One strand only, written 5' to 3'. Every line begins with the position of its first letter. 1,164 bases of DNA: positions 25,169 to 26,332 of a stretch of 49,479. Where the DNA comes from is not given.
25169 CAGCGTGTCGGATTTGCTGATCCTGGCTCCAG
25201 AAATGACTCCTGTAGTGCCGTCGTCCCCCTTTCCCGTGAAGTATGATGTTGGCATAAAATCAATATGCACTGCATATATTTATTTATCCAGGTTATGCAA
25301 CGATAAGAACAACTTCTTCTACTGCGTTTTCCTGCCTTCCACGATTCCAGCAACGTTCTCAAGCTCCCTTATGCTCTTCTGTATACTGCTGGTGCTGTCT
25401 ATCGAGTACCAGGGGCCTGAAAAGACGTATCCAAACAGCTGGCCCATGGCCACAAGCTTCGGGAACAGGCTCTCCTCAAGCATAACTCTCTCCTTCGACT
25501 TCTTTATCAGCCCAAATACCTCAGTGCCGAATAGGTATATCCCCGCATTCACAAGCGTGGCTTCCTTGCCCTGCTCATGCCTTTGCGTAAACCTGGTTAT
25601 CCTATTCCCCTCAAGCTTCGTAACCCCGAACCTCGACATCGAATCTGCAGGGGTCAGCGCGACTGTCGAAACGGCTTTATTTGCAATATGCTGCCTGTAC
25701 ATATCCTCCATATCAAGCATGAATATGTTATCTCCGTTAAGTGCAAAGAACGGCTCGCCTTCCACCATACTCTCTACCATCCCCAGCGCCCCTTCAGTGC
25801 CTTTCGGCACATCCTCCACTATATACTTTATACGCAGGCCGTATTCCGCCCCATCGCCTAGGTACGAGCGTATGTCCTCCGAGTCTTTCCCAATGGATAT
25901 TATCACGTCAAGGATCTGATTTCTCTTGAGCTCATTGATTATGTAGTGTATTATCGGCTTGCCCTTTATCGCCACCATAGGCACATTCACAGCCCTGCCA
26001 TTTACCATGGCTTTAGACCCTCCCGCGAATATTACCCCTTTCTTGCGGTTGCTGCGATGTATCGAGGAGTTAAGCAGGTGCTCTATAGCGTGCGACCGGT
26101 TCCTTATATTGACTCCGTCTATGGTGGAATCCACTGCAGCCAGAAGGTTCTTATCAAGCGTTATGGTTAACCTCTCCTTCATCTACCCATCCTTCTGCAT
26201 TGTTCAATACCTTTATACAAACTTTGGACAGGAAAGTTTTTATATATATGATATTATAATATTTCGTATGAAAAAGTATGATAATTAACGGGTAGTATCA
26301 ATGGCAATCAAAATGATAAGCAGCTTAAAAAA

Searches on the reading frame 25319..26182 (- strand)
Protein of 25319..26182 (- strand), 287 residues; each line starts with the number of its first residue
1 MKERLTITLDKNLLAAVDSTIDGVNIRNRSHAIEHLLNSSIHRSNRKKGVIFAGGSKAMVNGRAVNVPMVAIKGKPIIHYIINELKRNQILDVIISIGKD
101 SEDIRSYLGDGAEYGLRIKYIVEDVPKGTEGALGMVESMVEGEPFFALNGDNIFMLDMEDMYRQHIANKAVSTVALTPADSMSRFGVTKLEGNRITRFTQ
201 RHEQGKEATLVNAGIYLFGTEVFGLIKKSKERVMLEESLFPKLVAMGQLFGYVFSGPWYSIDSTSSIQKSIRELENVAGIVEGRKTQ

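Call 17: search_protein_families(library=pfam, proteins=[window:25319-26182:-], max_evalue=0.001)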
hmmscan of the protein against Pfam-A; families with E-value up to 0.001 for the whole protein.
window:25319-26182:- (287 aa): 1 family
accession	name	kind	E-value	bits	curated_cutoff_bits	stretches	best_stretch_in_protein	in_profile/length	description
PF00483.29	NTP_transferase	-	6.8e-27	95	21.2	1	48-269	1-237/245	Nucleotidyl transferase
